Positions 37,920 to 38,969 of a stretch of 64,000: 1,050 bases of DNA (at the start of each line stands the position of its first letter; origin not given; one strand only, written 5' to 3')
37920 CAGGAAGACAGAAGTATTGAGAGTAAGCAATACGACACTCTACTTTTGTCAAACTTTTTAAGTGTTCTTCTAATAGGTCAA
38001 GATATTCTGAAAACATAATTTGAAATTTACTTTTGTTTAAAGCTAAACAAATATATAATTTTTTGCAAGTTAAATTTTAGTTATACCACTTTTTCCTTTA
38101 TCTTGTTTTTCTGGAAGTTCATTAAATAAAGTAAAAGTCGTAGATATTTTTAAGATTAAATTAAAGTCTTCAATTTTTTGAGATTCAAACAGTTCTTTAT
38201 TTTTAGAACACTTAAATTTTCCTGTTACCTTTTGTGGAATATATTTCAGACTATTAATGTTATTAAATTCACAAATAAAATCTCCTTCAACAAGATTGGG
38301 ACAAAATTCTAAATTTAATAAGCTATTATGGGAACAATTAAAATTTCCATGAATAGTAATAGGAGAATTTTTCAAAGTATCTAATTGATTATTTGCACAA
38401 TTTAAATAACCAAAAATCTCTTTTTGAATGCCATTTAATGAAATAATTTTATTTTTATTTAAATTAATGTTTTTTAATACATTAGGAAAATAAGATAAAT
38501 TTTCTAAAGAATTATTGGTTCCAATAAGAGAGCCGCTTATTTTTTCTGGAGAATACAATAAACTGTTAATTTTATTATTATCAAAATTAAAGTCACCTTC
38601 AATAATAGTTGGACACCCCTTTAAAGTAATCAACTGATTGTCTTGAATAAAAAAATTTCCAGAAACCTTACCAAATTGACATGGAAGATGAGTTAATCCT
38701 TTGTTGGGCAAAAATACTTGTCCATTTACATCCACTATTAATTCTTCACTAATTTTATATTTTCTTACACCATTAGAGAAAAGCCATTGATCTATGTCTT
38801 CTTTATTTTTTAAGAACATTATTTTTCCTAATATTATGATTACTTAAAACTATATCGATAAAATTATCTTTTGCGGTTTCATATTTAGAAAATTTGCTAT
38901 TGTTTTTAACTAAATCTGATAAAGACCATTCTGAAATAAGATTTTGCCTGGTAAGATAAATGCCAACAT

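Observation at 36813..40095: Tightly overlapping six-gene operon of unknown proteins including an LRR-like repeat protein and a putative PD-(D/E)xK-fold protein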

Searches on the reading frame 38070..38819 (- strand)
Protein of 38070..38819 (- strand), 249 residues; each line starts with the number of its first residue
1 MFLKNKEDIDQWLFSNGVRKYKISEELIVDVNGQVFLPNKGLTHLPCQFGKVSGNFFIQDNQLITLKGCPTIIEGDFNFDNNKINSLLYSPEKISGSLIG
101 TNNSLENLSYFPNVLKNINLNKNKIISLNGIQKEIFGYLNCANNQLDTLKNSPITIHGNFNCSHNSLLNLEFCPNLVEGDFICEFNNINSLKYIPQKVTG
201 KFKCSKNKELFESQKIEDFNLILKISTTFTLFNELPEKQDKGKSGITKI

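Call 4: search_protein_families(library=pfam, proteins=[window:38070-38819:-], max_evalue=1)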
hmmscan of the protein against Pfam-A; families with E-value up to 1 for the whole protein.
window:38070-38819:- (249 aa): 0 families

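Call 5: search_protein_families(library=phrogs, proteins=[window:38070-38819:-], max_evalue=0.1)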
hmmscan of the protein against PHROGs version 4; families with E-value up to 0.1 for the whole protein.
window:38070-38819:- (249 aa): 2 families
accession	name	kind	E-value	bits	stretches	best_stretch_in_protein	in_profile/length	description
phrog_21719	-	unknown function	2e-07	30.8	1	37-170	70-182/554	-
phrog_7816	-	unknown function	7.4e-06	25.5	1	56-219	176-329/739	-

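Call 7: search_protein_families(library=padloc, proteins=[window:38070-38819:-], max_evalue=0.1)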
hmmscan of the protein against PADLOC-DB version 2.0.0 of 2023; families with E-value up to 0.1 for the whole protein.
window:38070-38819:- (249 aa): 0 families

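Call 10: search_dna_similar(query=window:38070-38819:-, collection=phages, mode=protein, max_evalue=0.01)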
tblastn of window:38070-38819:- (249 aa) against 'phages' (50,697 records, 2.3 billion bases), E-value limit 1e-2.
Records with a match: 5; places in all: 18; records where one place covers at least 80% of the query: 2.
Best place of each record, by identity: <60% 5.
By first word of the organism name: uncultured 3; Vibrio 2.
By host as written in the record: - 3; Vibrio alginolyticus CECT 521 2.
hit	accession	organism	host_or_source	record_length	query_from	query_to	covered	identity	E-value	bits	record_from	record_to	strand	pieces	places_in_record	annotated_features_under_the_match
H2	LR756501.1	uncultured phage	metagenomic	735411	6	210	82%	34.6%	1e-21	99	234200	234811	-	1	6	record has no annotation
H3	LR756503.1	uncultured phage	metagenomic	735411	6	210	82%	34.6%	1e-21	99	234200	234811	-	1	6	record has no annotation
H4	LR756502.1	uncultured phage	metagenomic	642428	18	217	72%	36.3%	2e-12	121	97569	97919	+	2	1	record has no annotation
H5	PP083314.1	Vibrio phage VB_VaC_SRILMA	Vibrio alginolyticus CECT 521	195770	33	207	70%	34.3%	2e-21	98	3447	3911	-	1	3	hypothetical protein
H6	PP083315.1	Vibrio phage VB_VaC_TDDLMA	Vibrio alginolyticus CECT 521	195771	33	207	70%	33.7%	2e-20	96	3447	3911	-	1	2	hypothetical protein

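Call 19: search_solved_structures(query=window:38070-38819:-, max_evalue=1, show_alignments=2)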
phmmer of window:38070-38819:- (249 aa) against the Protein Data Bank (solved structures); distinct sequences matched with E-value up to 1: 48.
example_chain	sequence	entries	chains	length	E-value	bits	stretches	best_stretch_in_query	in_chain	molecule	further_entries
8gtj_B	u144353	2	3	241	1.3e-06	31.5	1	37-192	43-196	Probable E3 ubiquitin-protein ligase ipaH7.8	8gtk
7wjq_A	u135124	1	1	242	1.3e-06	31.4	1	37-192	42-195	Probable E3 ubiquitin-protein ligase ipaH7.8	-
1g9u_A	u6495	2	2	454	3.1e-06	30.2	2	43-199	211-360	OUTER PROTEIN YOPM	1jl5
3g06_A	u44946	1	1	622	1.1e-05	28.4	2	40-196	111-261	SspH2 (Leucine-rich repeat protein)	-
8efp_B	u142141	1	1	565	1.1e-05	28.4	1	37-192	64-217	Probable E3 ubiquitin-protein ligase ipaH7.8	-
3bz5_A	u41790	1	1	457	1.3e-05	28.1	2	102-208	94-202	Internalin-J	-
7ya7_A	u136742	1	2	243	0.00015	24.7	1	41-178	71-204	RING-type E3 ubiquitin transferase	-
7ya8_A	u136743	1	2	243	0.00016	24.6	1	41-178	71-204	RING-type E3 ubiquitin transferase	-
9jta_B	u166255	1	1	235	0.00017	24.5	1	41-178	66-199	RING-type E3 ubiquitin transferase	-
7v8e_B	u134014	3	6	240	0.00017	24.5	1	41-178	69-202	RING-type E3 ubiquitin transferase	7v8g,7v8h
9g09_B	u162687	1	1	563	0.00078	22.3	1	42-168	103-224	E3 ubiquitin-protein ligase IpaH2.5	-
9g08_B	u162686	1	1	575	0.00085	22.2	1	42-168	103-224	E3 ubiquitin-protein ligase IpaH1.4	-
9jwg_B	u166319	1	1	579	0.00086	22.2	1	42-168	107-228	E3 ubiquitin-protein ligase IpaH1.4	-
6k2d_B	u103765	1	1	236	0.0026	20.6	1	27-144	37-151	E3 ubiquitin-protein ligase ipaH9.8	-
7dzn_E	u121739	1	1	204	0.003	20.4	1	43-124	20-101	alpha chain T18A TCR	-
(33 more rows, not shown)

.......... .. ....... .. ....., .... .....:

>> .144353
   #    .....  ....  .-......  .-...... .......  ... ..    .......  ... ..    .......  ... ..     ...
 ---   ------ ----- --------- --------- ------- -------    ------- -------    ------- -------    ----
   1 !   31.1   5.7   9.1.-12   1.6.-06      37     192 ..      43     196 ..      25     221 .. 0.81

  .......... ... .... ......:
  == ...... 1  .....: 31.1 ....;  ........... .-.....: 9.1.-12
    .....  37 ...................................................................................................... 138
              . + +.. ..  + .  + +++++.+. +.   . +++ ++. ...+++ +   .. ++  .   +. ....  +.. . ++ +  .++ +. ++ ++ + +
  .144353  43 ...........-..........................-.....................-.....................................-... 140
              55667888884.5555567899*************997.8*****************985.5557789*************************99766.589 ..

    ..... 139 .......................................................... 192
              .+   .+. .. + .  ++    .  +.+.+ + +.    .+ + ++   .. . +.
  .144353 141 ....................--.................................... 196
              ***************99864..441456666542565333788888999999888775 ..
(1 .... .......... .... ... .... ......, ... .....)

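Call 74: search_protein_families(library=ncbifam, proteins=[window:38070-38819:-], max_evalue=0.05)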
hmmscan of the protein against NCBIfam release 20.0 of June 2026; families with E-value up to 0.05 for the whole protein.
window:38070-38819:- (249 aa): 3 families
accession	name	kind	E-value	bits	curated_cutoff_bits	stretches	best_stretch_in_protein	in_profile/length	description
NF011917.0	PRK15387.1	equivalog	1.2e-06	26.8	1243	1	40-196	272-422/788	type III secretion system effector E3 ubiquitin transferase SspH2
NF033187.0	internalin_J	exception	6.1e-05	21.5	1700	1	83-208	126-253/846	class 1 internalin InlJ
NF011897.0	PRK15370.1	equivalog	0.041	11.7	1113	1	41-170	189-319/755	SPI-1 type III secretion system effector E3 ubiquitin transferase SlrP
